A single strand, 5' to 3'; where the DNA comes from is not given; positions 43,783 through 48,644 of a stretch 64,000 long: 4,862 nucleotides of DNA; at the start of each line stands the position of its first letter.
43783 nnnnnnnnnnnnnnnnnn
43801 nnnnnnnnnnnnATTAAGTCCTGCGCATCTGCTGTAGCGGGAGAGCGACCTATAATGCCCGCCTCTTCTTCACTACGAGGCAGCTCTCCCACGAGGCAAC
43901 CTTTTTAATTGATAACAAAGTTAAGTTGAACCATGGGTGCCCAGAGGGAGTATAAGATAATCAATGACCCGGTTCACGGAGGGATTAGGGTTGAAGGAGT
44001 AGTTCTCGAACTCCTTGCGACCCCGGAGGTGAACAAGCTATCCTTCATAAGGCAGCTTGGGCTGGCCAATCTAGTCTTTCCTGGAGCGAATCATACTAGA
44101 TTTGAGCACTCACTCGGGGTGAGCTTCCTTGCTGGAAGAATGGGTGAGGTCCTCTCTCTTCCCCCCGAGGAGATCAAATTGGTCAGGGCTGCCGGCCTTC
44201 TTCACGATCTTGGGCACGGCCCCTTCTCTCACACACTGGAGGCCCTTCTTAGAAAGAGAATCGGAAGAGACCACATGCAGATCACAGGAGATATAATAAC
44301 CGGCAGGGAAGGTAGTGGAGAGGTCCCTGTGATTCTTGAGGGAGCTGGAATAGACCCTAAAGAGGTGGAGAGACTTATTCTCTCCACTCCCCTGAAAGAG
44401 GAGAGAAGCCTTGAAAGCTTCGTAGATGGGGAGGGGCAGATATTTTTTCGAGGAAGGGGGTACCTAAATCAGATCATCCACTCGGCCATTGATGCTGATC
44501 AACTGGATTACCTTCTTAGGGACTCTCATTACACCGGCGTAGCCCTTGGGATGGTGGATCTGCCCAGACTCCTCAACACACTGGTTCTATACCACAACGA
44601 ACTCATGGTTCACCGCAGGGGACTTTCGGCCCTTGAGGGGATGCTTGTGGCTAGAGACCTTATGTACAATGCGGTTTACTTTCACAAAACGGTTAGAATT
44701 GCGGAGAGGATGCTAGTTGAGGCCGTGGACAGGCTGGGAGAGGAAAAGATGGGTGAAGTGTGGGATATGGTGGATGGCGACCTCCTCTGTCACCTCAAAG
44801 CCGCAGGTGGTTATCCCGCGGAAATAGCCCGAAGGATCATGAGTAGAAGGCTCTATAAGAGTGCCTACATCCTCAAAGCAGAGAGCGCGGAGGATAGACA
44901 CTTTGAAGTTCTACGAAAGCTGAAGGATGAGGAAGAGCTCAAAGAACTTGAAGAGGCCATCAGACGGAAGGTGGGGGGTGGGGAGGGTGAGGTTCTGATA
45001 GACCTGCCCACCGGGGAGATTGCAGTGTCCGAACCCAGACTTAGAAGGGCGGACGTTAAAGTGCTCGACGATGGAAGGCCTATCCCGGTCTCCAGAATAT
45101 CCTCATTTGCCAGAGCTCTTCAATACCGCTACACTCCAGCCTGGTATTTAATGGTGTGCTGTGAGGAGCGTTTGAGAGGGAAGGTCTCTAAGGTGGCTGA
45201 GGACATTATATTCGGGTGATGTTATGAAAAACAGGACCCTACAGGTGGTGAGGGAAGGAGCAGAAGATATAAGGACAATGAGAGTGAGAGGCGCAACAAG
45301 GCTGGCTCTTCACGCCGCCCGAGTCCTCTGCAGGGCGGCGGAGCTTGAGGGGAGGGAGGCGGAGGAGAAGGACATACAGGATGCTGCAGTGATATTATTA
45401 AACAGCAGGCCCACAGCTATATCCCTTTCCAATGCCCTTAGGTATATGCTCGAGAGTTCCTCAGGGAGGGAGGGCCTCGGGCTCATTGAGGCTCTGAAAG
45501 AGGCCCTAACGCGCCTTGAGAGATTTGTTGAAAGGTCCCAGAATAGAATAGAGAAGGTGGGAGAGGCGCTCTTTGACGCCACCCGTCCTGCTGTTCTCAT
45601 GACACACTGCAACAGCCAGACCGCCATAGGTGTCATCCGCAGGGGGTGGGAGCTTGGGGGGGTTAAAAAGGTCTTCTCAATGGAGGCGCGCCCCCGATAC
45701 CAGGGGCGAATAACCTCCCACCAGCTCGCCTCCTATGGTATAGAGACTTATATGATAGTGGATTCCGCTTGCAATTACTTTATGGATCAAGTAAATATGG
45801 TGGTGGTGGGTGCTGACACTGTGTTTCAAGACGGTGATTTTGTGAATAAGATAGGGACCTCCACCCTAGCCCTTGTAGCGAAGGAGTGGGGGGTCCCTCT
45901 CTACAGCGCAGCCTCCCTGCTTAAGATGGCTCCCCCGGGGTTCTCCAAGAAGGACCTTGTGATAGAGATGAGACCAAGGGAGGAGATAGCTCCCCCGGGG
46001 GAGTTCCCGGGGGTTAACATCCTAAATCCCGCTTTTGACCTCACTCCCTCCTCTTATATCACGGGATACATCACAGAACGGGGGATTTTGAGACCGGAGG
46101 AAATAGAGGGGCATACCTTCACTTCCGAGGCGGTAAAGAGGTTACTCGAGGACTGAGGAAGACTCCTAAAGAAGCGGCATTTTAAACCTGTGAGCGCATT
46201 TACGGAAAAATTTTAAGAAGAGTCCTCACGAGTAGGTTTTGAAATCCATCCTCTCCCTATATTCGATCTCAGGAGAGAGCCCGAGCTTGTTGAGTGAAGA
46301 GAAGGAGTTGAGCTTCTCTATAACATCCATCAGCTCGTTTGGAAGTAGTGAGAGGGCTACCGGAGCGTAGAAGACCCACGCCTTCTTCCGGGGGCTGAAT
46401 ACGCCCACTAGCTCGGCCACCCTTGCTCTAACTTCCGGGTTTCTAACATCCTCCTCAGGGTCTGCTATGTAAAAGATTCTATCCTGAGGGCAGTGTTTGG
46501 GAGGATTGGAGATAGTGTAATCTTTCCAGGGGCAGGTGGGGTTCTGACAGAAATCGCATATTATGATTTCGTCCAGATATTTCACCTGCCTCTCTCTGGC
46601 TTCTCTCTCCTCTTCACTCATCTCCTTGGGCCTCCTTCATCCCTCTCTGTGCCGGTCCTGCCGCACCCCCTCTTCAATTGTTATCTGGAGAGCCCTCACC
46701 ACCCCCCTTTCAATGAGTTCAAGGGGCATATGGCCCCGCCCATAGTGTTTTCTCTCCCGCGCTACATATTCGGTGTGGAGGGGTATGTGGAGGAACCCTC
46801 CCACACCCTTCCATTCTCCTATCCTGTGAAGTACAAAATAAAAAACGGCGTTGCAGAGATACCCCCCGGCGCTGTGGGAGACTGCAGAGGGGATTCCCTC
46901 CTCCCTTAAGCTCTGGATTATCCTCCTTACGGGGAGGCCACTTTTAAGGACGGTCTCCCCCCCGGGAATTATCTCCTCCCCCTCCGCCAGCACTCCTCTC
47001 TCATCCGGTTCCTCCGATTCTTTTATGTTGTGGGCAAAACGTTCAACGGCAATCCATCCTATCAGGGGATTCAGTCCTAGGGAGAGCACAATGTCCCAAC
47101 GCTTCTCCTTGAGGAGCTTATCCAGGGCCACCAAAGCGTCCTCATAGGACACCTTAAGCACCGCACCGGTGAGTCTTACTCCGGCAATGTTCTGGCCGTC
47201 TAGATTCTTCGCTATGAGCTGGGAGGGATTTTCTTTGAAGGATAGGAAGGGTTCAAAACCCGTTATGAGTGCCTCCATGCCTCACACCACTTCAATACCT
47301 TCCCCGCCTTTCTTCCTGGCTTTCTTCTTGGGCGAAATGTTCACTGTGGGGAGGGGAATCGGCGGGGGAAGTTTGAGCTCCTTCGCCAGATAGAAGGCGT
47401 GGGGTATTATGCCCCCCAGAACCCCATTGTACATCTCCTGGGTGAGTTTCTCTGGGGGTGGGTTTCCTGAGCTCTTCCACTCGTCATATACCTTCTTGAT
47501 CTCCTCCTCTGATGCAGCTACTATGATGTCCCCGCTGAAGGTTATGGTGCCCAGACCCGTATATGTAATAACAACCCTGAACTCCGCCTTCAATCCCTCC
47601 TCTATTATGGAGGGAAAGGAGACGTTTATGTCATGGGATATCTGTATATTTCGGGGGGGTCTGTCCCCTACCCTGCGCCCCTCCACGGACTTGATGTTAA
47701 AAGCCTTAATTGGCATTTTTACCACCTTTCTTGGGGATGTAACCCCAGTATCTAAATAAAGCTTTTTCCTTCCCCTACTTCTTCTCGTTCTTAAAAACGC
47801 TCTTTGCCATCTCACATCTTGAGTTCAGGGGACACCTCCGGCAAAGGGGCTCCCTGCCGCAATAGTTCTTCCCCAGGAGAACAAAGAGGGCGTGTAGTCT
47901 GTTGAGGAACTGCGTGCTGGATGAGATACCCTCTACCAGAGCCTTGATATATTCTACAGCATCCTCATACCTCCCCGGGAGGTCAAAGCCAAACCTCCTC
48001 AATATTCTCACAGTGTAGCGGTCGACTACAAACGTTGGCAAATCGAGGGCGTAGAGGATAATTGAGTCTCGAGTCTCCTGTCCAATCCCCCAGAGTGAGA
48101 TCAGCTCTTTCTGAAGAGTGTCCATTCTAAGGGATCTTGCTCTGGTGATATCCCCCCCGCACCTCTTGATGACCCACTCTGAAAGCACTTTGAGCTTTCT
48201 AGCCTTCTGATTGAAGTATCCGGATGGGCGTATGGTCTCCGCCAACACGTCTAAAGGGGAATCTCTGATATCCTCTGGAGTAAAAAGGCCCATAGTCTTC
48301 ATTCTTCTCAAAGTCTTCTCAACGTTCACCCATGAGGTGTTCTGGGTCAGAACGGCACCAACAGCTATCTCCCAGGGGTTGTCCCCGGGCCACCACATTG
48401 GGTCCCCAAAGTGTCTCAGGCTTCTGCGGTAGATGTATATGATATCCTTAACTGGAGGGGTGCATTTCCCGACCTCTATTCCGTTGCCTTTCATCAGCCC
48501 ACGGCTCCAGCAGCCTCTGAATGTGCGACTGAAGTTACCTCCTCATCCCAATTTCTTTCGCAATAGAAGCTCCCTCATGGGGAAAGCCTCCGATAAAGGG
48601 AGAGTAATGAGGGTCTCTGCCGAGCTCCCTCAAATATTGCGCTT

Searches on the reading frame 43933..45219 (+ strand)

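Call 6: search_protein_families(library=pfam, proteins=[window:43933-45219:+], max_evalue=0.001)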
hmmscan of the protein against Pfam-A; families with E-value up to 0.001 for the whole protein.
window:43933-45219:+ (428 aa): 2 families
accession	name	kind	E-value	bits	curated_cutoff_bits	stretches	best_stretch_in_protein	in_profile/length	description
PF19276.4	HD_assoc_2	-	2.6e-37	128.9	23.1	1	208-425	1-210/222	HD associated region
PF01966.28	HD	-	9.2e-16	58.6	22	1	56-196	1-115/116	HD domain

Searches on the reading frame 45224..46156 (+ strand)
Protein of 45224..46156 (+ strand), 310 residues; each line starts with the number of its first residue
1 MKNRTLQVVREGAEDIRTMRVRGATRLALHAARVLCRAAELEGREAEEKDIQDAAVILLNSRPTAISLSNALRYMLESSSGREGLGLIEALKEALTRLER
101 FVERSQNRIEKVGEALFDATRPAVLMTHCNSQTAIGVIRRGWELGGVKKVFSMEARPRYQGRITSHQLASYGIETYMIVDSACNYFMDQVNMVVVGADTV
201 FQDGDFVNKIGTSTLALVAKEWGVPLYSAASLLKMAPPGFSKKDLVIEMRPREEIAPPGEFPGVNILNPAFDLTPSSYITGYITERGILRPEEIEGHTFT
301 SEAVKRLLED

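Call 6: search_protein_families(library=pfam, proteins=[window:45224-46156:+], max_evalue=0.001)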
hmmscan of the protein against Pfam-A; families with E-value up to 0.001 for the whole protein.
window:45224-46156:+ (310 aa): 1 family
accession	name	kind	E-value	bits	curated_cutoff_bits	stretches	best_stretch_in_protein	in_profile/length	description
PF01008.23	IF-2B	-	3.4e-65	220.5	22.4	1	21-291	2-280/280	Initiation factor 2 subunit family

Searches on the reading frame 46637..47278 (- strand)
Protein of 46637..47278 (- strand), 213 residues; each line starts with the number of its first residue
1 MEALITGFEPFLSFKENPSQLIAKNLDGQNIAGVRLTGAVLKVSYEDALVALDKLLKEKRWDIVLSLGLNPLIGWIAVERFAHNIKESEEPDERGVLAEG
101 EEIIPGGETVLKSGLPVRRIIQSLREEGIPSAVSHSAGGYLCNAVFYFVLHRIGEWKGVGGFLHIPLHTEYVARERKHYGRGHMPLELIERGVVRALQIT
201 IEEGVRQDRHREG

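Call 6: search_protein_families(library=pfam, proteins=[window:46637-47278:-], max_evalue=0.001)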
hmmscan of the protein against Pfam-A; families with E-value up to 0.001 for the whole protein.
window:46637-47278:- (213 aa): 1 family
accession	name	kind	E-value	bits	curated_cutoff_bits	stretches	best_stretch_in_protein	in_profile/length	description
PF01470.22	Peptidase_C15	-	7.3e-43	147.4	22.7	1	1-201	1-202/204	Pyroglutamyl peptidase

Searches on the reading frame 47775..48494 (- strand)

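Call 7: search_protein_families(library=pfam, proteins=[window:47775-48494:-], max_evalue=0.001)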
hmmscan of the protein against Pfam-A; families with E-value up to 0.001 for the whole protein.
window:47775-48494:- (239 aa): 1 family
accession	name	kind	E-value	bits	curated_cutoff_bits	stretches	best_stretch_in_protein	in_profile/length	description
PF00730.31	HhH-GPD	-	1.3e-13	51.6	26.2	1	45-172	1-90/108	HhH-GPD superfamily base excision DNA repair protein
